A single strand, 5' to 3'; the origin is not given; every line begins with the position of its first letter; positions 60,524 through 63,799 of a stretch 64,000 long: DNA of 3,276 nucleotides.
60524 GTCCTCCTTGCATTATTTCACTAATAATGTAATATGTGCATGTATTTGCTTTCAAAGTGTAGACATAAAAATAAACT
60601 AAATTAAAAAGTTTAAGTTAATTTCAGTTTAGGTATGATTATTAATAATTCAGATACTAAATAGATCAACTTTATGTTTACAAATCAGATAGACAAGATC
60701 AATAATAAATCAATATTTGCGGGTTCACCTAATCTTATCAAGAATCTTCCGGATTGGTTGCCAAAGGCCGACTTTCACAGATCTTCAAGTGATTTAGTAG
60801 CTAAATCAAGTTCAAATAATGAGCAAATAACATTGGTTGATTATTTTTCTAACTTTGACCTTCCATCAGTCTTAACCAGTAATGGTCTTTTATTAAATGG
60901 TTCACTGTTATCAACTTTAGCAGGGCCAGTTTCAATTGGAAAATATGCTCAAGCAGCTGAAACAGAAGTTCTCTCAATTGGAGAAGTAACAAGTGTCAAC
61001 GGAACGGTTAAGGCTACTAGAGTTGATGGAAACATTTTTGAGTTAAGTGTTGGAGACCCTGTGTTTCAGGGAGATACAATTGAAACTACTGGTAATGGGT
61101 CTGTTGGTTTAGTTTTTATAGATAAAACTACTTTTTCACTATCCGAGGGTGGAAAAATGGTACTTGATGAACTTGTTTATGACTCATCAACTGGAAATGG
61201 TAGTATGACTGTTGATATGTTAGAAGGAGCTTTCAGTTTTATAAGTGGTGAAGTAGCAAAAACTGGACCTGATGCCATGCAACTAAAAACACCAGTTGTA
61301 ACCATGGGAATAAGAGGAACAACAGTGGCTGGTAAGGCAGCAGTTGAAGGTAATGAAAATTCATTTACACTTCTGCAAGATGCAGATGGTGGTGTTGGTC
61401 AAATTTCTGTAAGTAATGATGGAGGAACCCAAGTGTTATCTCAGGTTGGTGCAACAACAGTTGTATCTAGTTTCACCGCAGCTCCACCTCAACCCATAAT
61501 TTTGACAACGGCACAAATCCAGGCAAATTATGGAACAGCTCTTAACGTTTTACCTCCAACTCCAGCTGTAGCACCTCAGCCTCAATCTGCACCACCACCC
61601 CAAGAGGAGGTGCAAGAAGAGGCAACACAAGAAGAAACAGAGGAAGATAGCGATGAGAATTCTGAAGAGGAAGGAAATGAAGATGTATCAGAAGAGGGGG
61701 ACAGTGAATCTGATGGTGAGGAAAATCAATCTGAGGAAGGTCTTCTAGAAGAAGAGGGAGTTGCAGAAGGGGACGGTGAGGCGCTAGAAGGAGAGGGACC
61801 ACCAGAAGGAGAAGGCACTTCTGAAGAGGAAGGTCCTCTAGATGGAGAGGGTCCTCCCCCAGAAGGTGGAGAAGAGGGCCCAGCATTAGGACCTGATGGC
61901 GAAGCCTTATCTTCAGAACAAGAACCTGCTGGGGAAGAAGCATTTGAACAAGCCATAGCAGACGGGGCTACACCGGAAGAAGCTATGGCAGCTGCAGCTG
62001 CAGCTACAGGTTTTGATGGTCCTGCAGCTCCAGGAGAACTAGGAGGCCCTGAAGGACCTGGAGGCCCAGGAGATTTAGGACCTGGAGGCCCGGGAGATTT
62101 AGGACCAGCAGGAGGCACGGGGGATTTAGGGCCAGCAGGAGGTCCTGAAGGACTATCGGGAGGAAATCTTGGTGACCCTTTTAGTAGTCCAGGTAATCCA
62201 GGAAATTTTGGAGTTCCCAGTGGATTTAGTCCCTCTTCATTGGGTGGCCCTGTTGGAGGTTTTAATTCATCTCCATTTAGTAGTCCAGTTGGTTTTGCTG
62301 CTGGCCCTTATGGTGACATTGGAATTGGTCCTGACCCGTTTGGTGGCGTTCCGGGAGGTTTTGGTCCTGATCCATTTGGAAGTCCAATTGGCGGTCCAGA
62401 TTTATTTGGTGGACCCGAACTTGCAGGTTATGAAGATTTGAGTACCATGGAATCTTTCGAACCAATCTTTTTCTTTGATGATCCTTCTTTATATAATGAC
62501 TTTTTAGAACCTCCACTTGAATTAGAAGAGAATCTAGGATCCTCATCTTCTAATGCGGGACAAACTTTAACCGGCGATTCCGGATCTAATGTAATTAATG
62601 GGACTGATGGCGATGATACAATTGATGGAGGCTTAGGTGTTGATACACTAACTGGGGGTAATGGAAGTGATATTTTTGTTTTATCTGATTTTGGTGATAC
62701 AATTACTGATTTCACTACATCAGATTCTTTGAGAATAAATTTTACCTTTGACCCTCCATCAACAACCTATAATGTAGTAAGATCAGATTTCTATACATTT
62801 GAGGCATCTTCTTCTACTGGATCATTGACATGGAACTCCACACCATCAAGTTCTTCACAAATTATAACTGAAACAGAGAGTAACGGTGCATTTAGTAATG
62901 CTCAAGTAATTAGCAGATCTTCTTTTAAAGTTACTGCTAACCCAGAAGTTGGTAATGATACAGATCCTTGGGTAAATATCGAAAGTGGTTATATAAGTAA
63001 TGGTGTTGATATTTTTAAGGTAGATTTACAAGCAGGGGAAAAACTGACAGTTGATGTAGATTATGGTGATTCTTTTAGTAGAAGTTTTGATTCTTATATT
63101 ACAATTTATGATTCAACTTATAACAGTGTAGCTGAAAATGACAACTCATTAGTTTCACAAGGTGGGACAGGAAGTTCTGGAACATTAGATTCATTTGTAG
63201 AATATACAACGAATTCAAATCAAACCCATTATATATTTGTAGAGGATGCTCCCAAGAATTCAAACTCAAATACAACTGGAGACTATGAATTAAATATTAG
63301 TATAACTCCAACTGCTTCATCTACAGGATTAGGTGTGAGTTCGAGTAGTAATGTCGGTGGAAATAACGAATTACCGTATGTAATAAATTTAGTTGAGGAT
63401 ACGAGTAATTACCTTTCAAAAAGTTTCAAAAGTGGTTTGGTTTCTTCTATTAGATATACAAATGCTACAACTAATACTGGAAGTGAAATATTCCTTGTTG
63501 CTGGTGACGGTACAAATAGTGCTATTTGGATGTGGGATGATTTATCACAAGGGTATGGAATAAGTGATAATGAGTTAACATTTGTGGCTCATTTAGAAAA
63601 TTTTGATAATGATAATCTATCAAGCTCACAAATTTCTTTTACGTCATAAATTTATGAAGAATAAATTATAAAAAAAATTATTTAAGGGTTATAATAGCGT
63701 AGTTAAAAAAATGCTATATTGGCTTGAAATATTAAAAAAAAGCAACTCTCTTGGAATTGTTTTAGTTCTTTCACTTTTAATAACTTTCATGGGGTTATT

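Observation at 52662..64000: One translationally coupled gene string joins a cNMP make/break module to a dedicated type I secretion system with two giant FecR-headed substrates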

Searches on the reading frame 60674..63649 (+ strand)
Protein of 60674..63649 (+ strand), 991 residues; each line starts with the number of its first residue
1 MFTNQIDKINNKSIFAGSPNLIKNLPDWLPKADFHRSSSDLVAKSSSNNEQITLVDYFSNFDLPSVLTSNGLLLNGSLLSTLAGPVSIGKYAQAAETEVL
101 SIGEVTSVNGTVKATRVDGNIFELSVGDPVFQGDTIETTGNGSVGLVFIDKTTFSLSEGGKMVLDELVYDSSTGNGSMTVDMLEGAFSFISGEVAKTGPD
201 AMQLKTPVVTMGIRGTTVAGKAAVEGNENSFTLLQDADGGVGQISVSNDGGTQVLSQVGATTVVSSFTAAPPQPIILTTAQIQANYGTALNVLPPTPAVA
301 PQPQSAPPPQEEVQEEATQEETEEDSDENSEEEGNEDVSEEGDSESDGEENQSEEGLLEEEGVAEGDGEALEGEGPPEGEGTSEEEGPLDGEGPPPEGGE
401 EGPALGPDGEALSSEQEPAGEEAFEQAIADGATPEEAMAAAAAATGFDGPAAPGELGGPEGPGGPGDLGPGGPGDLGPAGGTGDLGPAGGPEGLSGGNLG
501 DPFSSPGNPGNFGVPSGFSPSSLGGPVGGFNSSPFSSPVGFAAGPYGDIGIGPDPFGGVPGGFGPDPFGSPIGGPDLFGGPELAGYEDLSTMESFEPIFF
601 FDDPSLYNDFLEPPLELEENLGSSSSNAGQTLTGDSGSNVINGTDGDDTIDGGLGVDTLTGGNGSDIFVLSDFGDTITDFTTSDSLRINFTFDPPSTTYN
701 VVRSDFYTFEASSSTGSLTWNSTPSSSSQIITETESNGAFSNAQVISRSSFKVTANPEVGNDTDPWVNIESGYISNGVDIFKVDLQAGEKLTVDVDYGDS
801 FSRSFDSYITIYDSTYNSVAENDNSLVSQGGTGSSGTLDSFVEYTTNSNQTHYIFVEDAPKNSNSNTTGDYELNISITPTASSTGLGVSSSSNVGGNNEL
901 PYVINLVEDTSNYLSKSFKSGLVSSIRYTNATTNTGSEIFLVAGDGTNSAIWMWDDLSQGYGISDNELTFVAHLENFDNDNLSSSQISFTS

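Call 7: search_protein_families(library=pfam, proteins=[window:60674-63649:+], max_evalue=0.01)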
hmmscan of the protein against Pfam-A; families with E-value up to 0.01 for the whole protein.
window:60674-63649:+ (991 aa): 2 families
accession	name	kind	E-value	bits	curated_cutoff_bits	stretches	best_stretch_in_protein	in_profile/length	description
PF00353.25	HemolysinCabind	-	1.9e-06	28.2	23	1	633-667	1-35/36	RTX calcium-binding nonapeptide repeat (4 copies)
PF04773.18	FecR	-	4e-06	27.6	24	1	134-221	1-79/97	FecR protein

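Call 8: search_protein_families(library=ncbifam, proteins=[window:60674-63649:+], max_evalue=0.01)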
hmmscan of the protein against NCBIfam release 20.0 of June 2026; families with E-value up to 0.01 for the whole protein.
window:60674-63649:+ (991 aa): 5 families
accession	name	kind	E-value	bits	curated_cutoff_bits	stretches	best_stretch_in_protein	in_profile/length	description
NF035945.1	Zn_serralysin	subfamily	7.4e-09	35.3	500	1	630-680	329-386/462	serralysin family metalloprotease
NF033943.0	RTX_toxin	subfamily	2.6e-08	32.5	1000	1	627-688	758-822/930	RTX family hemolysin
NF052454.1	BtaGlycanEglC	equivalog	2.9e-08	33.1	700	1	628-689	99-162/459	endo-1,3-1,4-beta-glycanase EglC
NF047849.1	Lsa33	exception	1e-06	28.2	420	1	95-236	22-159/310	surface adhesin Lsa33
NF033682.1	retention_LapA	subfamily_domain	1.2e-06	28.7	50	1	103-167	4-68/145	retention module-containing protein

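Call 60: find_encoding_contigs(protein=window:60674-63649:+, flank=10000, max_places=3)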
Protein window:60674-63649:+ (991 aa): 4 contigs read that carry it; 3 places shown.
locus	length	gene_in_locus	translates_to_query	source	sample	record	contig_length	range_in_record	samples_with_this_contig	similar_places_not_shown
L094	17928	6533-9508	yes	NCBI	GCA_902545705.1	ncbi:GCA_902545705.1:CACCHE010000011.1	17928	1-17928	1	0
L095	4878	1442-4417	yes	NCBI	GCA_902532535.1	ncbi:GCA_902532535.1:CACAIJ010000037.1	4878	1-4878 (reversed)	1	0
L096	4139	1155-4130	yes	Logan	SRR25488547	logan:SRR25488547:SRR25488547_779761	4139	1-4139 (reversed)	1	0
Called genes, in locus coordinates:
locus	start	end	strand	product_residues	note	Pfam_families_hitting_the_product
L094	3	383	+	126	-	?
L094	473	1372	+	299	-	PF00211:Guanylate_cyc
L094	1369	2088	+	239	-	-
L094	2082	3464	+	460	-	PF02321:OEP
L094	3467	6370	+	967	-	-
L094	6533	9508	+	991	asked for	PF04773:FecR (weak), PF00353:HemolysinCabind (weak)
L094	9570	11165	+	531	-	PF00664:ABC_membrane, PF00005:ABC_tran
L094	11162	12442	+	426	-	PF25994:HH_AprE, PF26002:Beta-barrel_AprE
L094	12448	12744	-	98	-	-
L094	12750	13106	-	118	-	PF00543:P-II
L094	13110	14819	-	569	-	PF07556:DUF1538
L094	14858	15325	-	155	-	PF00027:cNMP_binding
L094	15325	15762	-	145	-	PF00027:cNMP_binding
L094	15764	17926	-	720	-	?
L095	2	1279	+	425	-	?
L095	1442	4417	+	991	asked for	PF04773:FecR (weak), PF00353:HemolysinCabind (weak)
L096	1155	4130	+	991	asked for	PF04773:FecR (weak), PF00353:HemolysinCabind (weak)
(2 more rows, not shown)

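Call 62: search_protein_families(library=pfam, proteins=[L094:15764-17926:-, L094:12448-12744:-], max_evalue=1)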
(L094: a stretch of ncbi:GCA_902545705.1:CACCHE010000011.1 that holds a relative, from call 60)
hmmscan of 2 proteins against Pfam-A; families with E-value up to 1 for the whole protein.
L094:15764-17926:- (720 aa): 3 families
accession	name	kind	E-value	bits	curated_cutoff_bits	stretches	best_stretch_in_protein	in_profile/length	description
PF05226.16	CHASE2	-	2.3e-37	129.4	26.3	1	3-293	46-229/257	CHASE2 domain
PF00211.25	Guanylate_cyc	-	3.5e-18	66.3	21.9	1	449-637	6-180/183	Adenylate and Guanylate cyclase catalytic domain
PF01129.24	ART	-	0.13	12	22.3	1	275-323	55-103/222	NAD:arginine ADP-ribosyltransferase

L094:12448-12744:- (98 aa): 1 family
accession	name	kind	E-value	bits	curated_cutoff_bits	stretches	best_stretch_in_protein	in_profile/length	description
PF18215.6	Rtt106_N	-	0.037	14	26.3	1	65-82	23-40/45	Histone chaperone Rtt106 N-terminal domain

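Call 70: search_protein_families(library=ncbifam, proteins=[L094:14858-15325:-, L094:15325-15762:-, L094:12750-13106:-, L094:13110-14819:-, L094:15764-17926:-], max_evalue=0.00001)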
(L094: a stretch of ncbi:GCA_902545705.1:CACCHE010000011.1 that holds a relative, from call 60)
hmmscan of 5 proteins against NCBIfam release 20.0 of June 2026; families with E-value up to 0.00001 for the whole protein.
L094:14858-15325:- (155 aa): 3 families
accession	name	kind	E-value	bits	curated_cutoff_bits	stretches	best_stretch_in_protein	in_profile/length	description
NF008732.0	PRK11753.1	equivalog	7.4e-10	38.6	266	1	18-112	32-132/214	cAMP-activated global transcriptional regulator CRP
TIGR03896.1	cyc_nuc_ocin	subfamily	5.1e-07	29.4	161.05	1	13-116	165-273/317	bacteriocin-type transport-associated protein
NF058543.1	ActPatMycb56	equivalog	5.6e-06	25.4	460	1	14-97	24-111/317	acetyltransferase Pat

L094:15325-15762:- (145 aa): 1 family
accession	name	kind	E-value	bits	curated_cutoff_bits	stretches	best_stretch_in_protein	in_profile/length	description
NF008732.0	PRK11753.1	equivalog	8.9e-08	31.8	266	0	13-107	33-133/214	cAMP-activated global transcriptional regulator CRP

L094:12750-13106:- (118 aa): 0 families

L094:13110-14819:- (569 aa): 2 families
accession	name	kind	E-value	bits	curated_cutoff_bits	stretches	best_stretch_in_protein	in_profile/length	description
NF041627.1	NaLiK_antip_UmpA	equivalog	2.4e-59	200.6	490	2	57-289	9-241/243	Na,Li,K/H(+) antiporter subunit UmpA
NF041628.1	NaLiK_antip_UmpB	equivalog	9.1e-50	169.4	500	2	332-562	12-244/252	Na,Li,K/H(+) antiporter subunit UmpB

L094:15764-17926:- (720 aa): 0 families
